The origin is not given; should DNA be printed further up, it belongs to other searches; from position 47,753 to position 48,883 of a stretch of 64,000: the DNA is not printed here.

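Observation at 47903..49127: SRA-HNH (McrA/ScoMcrA-like) type IV restriction endonuclease translationally coupled to a NUDIX hydrolase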

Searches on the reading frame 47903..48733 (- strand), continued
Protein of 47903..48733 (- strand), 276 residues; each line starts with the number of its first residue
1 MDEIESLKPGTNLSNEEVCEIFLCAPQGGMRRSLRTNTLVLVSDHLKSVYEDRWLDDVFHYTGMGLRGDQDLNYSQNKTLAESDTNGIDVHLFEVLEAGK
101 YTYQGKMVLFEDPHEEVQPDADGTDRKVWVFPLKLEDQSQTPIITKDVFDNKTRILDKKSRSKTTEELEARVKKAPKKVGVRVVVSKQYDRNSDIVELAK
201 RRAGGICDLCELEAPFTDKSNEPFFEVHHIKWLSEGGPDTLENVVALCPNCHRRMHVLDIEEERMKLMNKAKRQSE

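Call 9: find_homologous_proteins(query=window:47903-48733:-, max_evalue=0.001)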
Query window:47903-48733:- (276 aa): 3899 proteins with E <= 0.001 among 5045 candidates; the best 120 are listed.
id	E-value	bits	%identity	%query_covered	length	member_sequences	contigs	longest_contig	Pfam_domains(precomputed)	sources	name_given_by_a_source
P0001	1.2e-184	630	100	100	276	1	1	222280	PF01844.30,PF26348.1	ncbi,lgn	-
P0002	8.9e-111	387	60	98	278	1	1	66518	PF01844.30,PF26348.1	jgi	jgi:5-methylcytosine-specific restriction enzyme A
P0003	5.4e-106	372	59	94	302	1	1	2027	PF01844.30,PF26348.1,PF14279.13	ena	-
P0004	7.0e-103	362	59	95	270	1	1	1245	PF01844.30,PF26348.1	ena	-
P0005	2.5e-101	356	55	97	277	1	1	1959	PF01844.30,PF26348.1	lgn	-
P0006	5.3e-101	355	57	97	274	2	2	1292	PF13391.13,PF01844.30,PF26348.1,PF14279.13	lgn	-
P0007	1.7e-100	354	55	97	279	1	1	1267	PF01844.30,PF26348.1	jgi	jgi:5-methylcytosine-specific restriction enzyme A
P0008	2.6e-100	353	57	95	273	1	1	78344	PF01844.30,PF26348.1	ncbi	-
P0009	2.7e-99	350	56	97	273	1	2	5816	PF01844.30,PF26348.1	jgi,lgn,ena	-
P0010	2.5e-98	347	57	97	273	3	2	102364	PF01844.30,PF26348.1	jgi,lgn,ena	-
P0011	7.3e-98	345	54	97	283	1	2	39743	PF01844.30,PF26348.1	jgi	jgi:5-methylcytosine-specific restriction enzyme A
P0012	1.8e-97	344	55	97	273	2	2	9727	PF01844.30,PF26348.1,PF14279.13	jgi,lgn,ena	-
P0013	2.4e-97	343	55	97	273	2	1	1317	PF01844.30,PF26348.1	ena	-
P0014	3.3e-97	343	54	96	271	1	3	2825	PF01844.30,PF26348.1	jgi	-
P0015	3.5e-97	343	56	97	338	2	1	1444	PF01844.30,PF26348.1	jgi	jgi:5-methylcytosine-specific restriction protein A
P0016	4.6e-97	342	56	96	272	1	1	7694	PF01844.30,PF26348.1,PF14279.13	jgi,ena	-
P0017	4.9e-97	342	54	98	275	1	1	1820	PF01844.30,PF26348.1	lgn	-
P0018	5.7e-97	342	53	96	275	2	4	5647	PF01844.30,PF26348.1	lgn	-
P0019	1.0e-96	341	56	95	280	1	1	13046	PF01844.30,PF26348.1,PF14279.13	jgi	jgi:5-methylcytosine-specific restriction protein A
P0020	1.6e-96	341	55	95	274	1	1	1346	PF01844.30,PF26348.1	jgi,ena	-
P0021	2.0e-96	340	56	96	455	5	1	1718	PF01844.30,PF26348.1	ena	-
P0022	2.7e-96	340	55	96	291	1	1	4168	PF01844.30,PF26348.1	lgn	-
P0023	3.0e-96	340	53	98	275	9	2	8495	PF01844.30,PF26348.1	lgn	-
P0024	5.7e-96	339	55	98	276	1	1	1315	PF01844.30,PF26348.1,PF14279.13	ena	-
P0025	8.3e-96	338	55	96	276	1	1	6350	PF01844.30,PF26348.1,PF14279.13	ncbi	-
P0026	9.4e-96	338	55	96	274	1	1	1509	PF01844.30,PF26348.1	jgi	jgi:5-methylcytosine-specific restriction enzyme A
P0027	9.5e-96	338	57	94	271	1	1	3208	PF01844.30,PF26348.1,PF23382.2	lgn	-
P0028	1.4e-95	338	53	97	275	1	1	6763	PF01844.30,PF26348.1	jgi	jgi:5-methylcytosine-specific restriction enzyme A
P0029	1.9e-95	337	56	97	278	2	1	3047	PF01844.30,PF26348.1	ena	-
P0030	2.1e-95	337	55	96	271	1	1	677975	PF01844.30,PF26348.1,PF14279.13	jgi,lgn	jgi:5-methylcytosine-specific restriction protein A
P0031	2.1e-95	337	57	93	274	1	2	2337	PF01844.30,PF26348.1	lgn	-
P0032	2.9e-95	337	54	96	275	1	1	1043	PF01844.30,PF26348.1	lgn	-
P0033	4.3e-95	336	55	96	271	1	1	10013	PF01844.30,PF26348.1,PF14279.13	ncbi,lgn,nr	ncbi:MAG: HNH endonuclease [Desulfotomaculum sp.]|nr:HNH endonuclease [Desulfotomaculum sp.]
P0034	7.1e-95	335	54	97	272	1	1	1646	PF01844.30,PF26348.1,PF14279.13,PF23382.2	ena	-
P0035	7.2e-95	335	55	96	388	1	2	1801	PF01844.30,PF26348.1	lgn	-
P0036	7.3e-95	335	53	98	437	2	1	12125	PF01844.30,PF26348.1,PF23382.2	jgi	jgi:5-methylcytosine-specific restriction protein A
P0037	8.0e-95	335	55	94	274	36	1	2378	PF01844.30,PF26348.1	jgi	jgi:5-methylcytosine-specific restriction protein A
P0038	1.5e-94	334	53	96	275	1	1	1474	PF01844.30,PF26348.1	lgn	-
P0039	1.9e-94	334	55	96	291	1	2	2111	PF01844.30,PF26348.1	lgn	-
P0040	2.2e-94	334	57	97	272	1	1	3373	PF01844.30,PF26348.1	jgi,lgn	-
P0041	2.7e-94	333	55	96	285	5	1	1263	PF01844.30,PF26348.1,PF14279.13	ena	-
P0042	3.2e-94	333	54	95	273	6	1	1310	PF01844.30,PF26348.1,PF14279.13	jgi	jgi:5-methylcytosine-specific restriction protein A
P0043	4.8e-94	333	55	93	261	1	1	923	PF01844.30,PF26348.1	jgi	jgi:5-methylcytosine-specific restriction protein A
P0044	7.7e-94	332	53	99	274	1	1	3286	PF01844.30,PF26348.1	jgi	-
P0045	9.4e-94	332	53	95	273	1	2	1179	PF01844.30,PF26348.1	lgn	-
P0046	1.1e-93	331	54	97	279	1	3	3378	PF01844.30,PF26348.1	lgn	-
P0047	1.3e-93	331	54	96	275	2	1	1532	PF01844.30,PF26348.1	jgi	jgi:5-methylcytosine-specific restriction protein A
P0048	1.4e-93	331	51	97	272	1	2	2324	PF01844.30,PF26348.1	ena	-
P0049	1.4e-93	331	55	95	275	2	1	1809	PF01844.30,PF26348.1,PF14279.13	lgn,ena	-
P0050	1.5e-93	331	53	96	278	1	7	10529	PF01844.30,PF26348.1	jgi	jgi:5-methylcytosine-specific restriction protein A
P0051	1.6e-93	331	52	97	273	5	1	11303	PF01844.30,PF26348.1,PF14279.13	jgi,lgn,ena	-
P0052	1.9e-93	331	52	98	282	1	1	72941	PF01844.30,PF26348.1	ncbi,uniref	ncbi:HNH endonuclease [Paenibacillus ferrarius]|uniref:HNH endonuclease n=1 Tax=Paenibacillus ferrar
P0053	2.8e-93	330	54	96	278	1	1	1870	PF01844.30,PF26348.1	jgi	-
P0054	4.0e-93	330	53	96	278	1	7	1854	PF01844.30,PF26348.1,PF14279.13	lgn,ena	-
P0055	5.1e-93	329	53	95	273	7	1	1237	PF01844.30,PF26348.1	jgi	jgi:5-methylcytosine-specific restriction protein A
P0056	6.0e-93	329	54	94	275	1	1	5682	PF01844.30,PF26348.1,PF14279.13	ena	-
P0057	6.7e-93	329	53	96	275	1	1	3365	PF01844.30,PF26348.1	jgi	jgi:5-methylcytosine-specific restriction enzyme A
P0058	7.3e-93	329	52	97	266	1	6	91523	PF01844.30,PF26348.1,PF14279.13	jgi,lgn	-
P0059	7.9e-93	329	55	99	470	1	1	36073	PF01844.30,PF26348.1,PF14279.13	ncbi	-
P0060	9.8e-93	328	53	98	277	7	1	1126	PF01844.30,PF26348.1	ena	-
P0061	9.8e-93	328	54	96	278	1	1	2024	PF01844.30,PF26348.1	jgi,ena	-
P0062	1.2e-92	328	55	95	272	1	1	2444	PF01844.30,PF26348.1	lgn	-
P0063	1.3e-92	328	52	95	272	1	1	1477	PF01844.30,PF26348.1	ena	-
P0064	1.3e-92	328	53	97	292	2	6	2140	PF01844.30,PF26348.1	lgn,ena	-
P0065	1.5e-92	328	53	95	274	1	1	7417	PF01844.30,PF26348.1,PF23382.2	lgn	-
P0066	1.5e-92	328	55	96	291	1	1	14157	PF01844.30,PF26348.1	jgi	jgi:5-methylcytosine-specific restriction protein A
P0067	1.6e-92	328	54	97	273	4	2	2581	PF01844.30,PF26348.1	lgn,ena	-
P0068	2.0e-92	327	52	100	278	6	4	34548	PF01844.30,PF26348.1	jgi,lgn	jgi:5-methylcytosine-specific restriction protein A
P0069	2.2e-92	327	54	97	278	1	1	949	PF01844.30,PF26348.1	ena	-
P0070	2.4e-92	327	51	96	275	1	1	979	PF01844.30,PF26348.1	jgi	jgi:5-methylcytosine-specific restriction protein A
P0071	2.4e-92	327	55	96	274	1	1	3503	PF01844.30,PF26348.1,PF14279.13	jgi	-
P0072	2.5e-92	327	52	97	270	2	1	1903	PF01844.30,PF26348.1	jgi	jgi:5-methylcytosine-specific restriction protein A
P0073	2.8e-92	327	52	95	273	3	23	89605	PF01844.30,PF26348.1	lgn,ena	-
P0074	2.8e-92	327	53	97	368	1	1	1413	PF26345.1,PF01844.30,PF26348.1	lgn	-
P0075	3.0e-92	327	52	97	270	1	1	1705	PF01844.30,PF26348.1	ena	-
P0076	3.1e-92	327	54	97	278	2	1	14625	PF01844.30,PF26348.1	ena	-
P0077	3.4e-92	327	53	98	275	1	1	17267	PF01844.30,PF26348.1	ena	-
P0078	3.6e-92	326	55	96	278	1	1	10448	PF01844.30,PF26348.1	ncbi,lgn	-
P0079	4.0e-92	326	52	97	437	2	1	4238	PF01844.30,PF26348.1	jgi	jgi:5-methylcytosine-specific restriction protein A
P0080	4.4e-92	326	51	98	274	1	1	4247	PF01844.30,PF26348.1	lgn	-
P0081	4.6e-92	326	53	97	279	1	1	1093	PF01844.30,PF26348.1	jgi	jgi:5-methylcytosine-specific restriction enzyme A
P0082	5.0e-92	326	56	95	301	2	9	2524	PF01844.30,PF26348.1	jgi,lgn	-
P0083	5.3e-92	326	53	97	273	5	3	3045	PF01844.30,PF26348.1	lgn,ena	-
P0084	5.5e-92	326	52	96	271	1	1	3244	PF01844.30,PF26348.1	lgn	-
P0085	5.6e-92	326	55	95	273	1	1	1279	PF01844.30,PF26348.1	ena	-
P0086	6.1e-92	326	53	95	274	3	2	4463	PF01844.30,PF26348.1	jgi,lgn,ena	jgi:5-methylcytosine-specific restriction protein A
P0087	6.5e-92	326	54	95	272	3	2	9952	PF01844.30,PF26348.1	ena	-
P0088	7.1e-92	325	53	95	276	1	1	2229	PF01844.30,PF26348.1,PF14279.13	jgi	jgi:5-methylcytosine-specific restriction protein A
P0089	7.6e-92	325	53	96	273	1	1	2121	PF01844.30,PF26348.1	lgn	-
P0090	8.5e-92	325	54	97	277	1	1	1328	PF01844.30,PF26348.1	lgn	-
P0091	9.4e-92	325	53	96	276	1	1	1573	PF01844.30,PF26348.1,PF14279.13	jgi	jgi:5-methylcytosine-specific restriction protein A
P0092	1.1e-91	325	56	97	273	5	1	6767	PF01844.30,PF26348.1,PF14279.13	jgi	-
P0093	1.2e-91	325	52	98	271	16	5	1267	PF01844.30,PF26348.1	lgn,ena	-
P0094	1.6e-91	324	54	97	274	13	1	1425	PF01844.30,PF26348.1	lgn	-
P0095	1.6e-91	324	54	92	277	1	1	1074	PF01844.30,PF26348.1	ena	-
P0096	1.7e-91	324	53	97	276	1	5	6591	PF01844.30,PF26348.1,PF14279.13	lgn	-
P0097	1.9e-91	324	52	96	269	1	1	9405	PF01844.30,PF26348.1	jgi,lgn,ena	-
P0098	2.0e-91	324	52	97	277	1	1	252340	PF01844.30,PF26348.1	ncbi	ncbi:MAG: HNH endonuclease [archaeon]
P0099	2.0e-91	324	53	95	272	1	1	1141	PF01844.30,PF26348.1,PF14279.13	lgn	-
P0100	2.0e-91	324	53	98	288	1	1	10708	PF01844.30,PF26348.1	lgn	-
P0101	2.1e-91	324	54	96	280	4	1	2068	PF01844.30,PF26348.1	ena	-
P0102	2.2e-91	324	55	96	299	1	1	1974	PF01844.30,PF26348.1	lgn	-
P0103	2.6e-91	324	51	98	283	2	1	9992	PF01844.30,PF26348.1,PF14279.13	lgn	-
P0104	2.7e-91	324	52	96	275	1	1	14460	PF01844.30,PF26348.1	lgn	-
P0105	2.8e-91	324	51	98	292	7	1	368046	PF01844.30,PF26348.1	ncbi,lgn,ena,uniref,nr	ncbi:HNH endonuclease signature motif containing protein [Halomonas sp.]|uniref:HNH endonuclease n=1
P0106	2.8e-91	323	53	95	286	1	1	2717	PF01844.30,PF26348.1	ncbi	ncbi:MAG: HNH endonuclease [Candidatus Hodarchaeota archaeon]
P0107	3.1e-91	323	54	96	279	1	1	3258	PF01844.30,PF26348.1,PF14279.13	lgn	-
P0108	3.1e-91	323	52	97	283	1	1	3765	PF01844.30,PF26348.1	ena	-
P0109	3.3e-91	323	54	96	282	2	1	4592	PF01844.30,PF26348.1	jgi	-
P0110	3.5e-91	323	54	97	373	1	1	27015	PF26345.1,PF01844.30,PF26348.1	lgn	-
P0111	3.5e-91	323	56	92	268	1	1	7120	PF01844.30,PF26348.1,PF23382.2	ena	-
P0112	3.6e-91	323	54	96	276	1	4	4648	PF01844.30,PF26348.1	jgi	jgi:5-methylcytosine-specific restriction protein A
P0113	3.7e-91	323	52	96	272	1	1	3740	PF01844.30,PF26348.1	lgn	-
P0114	3.8e-91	323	53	95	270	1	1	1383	PF01844.30,PF26348.1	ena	-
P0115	6.0e-91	322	52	97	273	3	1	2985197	PF01844.30,PF26348.1,PF14279.13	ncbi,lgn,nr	ncbi:hypothetical protein E306M_20640 [Moorella sp. E306M]|nr:hypothetical protein E306M_20640 [Moor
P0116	6.7e-91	322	52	97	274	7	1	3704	PF01844.30,PF26348.1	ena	-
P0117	7.7e-91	322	53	95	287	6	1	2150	PF01844.30,PF26348.1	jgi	-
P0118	7.9e-91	322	54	97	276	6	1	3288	PF01844.30,PF26348.1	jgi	-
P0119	8.0e-91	322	52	95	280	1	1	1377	PF01844.30,PF26348.1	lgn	-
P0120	8.6e-91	322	53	95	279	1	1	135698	PF01844.30,PF26348.1,PF14279.13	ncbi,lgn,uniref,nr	ncbi:HNH endonuclease [Desulfofundulus thermosubterraneus]|uniref:5-methylcytosine-specific restrict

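Call 11: find_encoding_contigs(protein=P0001, flank=10000, max_places=3)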
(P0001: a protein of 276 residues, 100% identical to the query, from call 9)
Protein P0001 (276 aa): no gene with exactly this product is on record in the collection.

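Call 13: find_related_loci(query=A1, collection=genome_contigs, flank=6000)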
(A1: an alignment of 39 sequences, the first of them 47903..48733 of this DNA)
Query A1 (276 aa) in genome_contigs; peptide patterns used: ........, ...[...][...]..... (x = any residue, [..] = any of these).
599 stretches matched a pattern (row limit reached: there are more); 549 encode a relative of the query (tblastn E <= 1e-3); the best 80 are kept; 80 distinct loci.
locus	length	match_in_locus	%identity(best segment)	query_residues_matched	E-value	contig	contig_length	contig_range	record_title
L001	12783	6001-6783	57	7-267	5e-106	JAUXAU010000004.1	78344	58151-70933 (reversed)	MAG: Thermoplasmatota archaeon isolate CSMAG_2770 CSMAG_2770_k141_758938_length_78344_cov_19.9467, whole genome shotgun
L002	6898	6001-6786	55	6-270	1e-101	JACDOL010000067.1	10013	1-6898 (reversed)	MAG: Desulfotomaculum sp. isolate GB_MAG20_002 c_000000005292, whole genome shotgun sequence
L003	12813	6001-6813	55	3-274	2e-99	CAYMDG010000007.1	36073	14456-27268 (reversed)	MAG TPA_asm: uncultured Bacteriovoracaceae bacterium isolate SRP302447_co2_107 genome assembly, contig: NODE_3233_length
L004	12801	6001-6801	52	6-272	7e-99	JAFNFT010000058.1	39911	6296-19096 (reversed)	MAG: Methanobacteriota archaeon isolate bin_19 PROKKA_contig000058, whole genome shotgun sequence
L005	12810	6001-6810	54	1-268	8e-95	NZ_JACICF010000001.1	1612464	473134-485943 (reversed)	Sphingomicrobium lutaoense strain DSM 24194 Ga0373303_01, whole genome shotgun sequence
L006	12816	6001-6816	51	1-273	1e-94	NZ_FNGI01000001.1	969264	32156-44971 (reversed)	Modicisalibacter muralis strain DSM 14789, whole genome shotgun sequence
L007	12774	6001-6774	53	2-260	1e-93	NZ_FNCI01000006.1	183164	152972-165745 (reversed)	Onishia taeanensis strain BH539, whole genome shotgun sequence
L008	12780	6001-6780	52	4-263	2e-93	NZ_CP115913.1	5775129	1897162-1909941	Oceanirhabdus sp. W0125-5 chromosome, complete genome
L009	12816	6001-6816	49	1-272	5e-92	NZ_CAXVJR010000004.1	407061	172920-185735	Paraclostridium bifermentans isolate CC00581 CC00581_4_NODE_4_length_407061_cov_105.454632, whole genome shotgun sequenc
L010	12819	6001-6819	52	1-274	6e-92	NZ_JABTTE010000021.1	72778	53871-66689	Calidifontibacillus erzurumensis strain P2 P2-assembly-2020_contig_21, whole genome shotgun sequence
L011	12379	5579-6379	49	6-271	3e-91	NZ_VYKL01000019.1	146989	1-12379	Niallia endozanthoxylica strain MER_TA_151 MER-TA-151_1_(paired)_trimmed_(paired)_contig_19, whole genome shotgun sequen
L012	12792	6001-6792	51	2-267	2e-91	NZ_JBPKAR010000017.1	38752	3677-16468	Halomonas sp. RA08-2 Scaffold17, whole genome shotgun sequence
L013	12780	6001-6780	49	1-261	1e-90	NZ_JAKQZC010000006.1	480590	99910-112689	Salinicola avicenniae strain S1-1-2 NODE_6_length_480590_cov_97.050738_cov_97.050738, whole genome shotgun sequence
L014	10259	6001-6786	51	6-268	3e-90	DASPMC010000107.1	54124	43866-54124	MAG TPA_asm: Noviherbaspirillum sp. isolate SMAG_U12082 k141_17519, whole genome shotgun sequence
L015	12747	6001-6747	54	24-273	3e-90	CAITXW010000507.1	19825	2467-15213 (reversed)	MAG: uncultured beta proteobacterium isolate MJ110802A_bin-093 genome assembly, contig: bin-093:507/525, whole genome sh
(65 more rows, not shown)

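Call 20: predict_structure(alignment_id=A1)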
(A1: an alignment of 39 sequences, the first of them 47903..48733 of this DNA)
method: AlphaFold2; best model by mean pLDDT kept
length: 276 residues; sequences in the alignment: 39
mean_pLDDT: 92.3   pTM: 0.86
mean pLDDT of the five models: 92.3, 92.2, 90.8, 88.4, 86.4
residues with pLDDT >= 90: 214; 70-90: 59; 50-70: 2; < 50: 1
segments of 3 or more residues with pLDDT < 50: none
pLDDT, mean of each block of 10 residues (from residue 1): 86 97 94 96 87 92 91 93 95 96 97 93 89 93 89 92 92 86 79 95 97 95 95 92 97 94 95 87
secondary structure, 60 per line:
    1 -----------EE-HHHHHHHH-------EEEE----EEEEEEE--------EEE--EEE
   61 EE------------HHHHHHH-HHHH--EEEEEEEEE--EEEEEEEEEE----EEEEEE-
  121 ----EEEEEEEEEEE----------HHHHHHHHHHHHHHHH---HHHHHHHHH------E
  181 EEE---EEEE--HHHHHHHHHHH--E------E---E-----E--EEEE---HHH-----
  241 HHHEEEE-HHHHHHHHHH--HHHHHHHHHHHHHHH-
elements in order: H15-22 E30-33 E38-44 E53-55 E58-62 H75-81 H83-86 E89-97 E100-109 E114-119 E125-135 H146-161 H165-173 E180-183 E187-190 H193-203 E226-229 E244-247 H249-258 H261-275

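Call 22: fold_search(model_id=the predicted structure, library=pdb)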
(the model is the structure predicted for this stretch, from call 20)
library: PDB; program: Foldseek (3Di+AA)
matches with E <= 10: 244; with E <= 0.001: 33
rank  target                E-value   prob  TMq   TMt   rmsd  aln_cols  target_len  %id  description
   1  5zmm_B                5.5e-13  1.00  0.50  0.30  10.8       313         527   18  Structure of the Type IV phosphorothioation-dependent restriction endonuclease ScoMcrA (released 2018-09-26)
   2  5zmm_F                8.8e-13  1.00  0.52  0.34  10.6       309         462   20  Structure of the Type IV phosphorothioation-dependent restriction endonuclease ScoMcrA (released 2018-09-26)
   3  5zmm_D                9.9e-13  1.00  0.52  0.33   9.9       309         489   19  Structure of the Type IV phosphorothioation-dependent restriction endonuclease ScoMcrA (released 2018-09-26)
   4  5zmm_A                1.2e-12  1.00  0.52  0.30  10.7       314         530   19  Structure of the Type IV phosphorothioation-dependent restriction endonuclease ScoMcrA (released 2018-09-26)
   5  5zmm_C                3.5e-12  1.00  0.52  0.31   9.6       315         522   20  Structure of the Type IV phosphorothioation-dependent restriction endonuclease ScoMcrA (released 2018-09-26)
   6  5zmm_E                8.9e-12  1.00  0.51  0.32  10.7       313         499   19  Structure of the Type IV phosphorothioation-dependent restriction endonuclease ScoMcrA (released 2018-09-26)
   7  6ghs                  3.4e-09  1.00  0.36  0.35  17.5       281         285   21  Modification dependent TagI restriction endonuclease (released 2018-08-29)
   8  6ghc_A                5.9e-07  1.00  0.28  0.27  19.0       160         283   27  Modification dependent EcoKMcrA restriction endonuclease (released 2018-08-08)
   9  6ghc_B                7.0e-07  1.00  0.28  0.27  17.3       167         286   28  Modification dependent EcoKMcrA restriction endonuclease (released 2018-08-08)
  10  5zmn_A                3.9e-06  1.00  0.40  0.35   7.5       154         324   18  Sulfur binding domain and SRA domain of ScoMcrA complexed with phosphorothioated DNA (released 2018-09-26)
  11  3q0f_A                6.6e-06  1.00  0.39  0.69   3.9       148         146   22  Crystal structure of SUVH5 SRA- methylated CHH DNA complex (released 2011-02-02)
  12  3q0c_A                8.9e-06  1.00  0.37  0.67   4.2       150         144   24  Crystal structure of SUVH5 SRA-fully methylated CG DNA complex in space group P6122 (released 2011-02-02)
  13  4qen_A                9.9e-06  1.00  0.38  0.23   4.3       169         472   20  crystal structure of KRYPTONITE in complex with mCHH DNA and SAH (released 2014-07-30)
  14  3q0c_X                1.7e-05  1.00  0.37  0.65   4.3       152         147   24  Crystal structure of SUVH5 SRA-fully methylated CG DNA complex in space group P6122 (released 2011-02-02)
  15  9m76_K                1.8e-05  1.00  0.36  0.19  13.4       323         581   15  UHRF1 bound to a mononucleosome in its pre-active state, with the RING domain bound to the SRA domain. (released 2026-03-11)
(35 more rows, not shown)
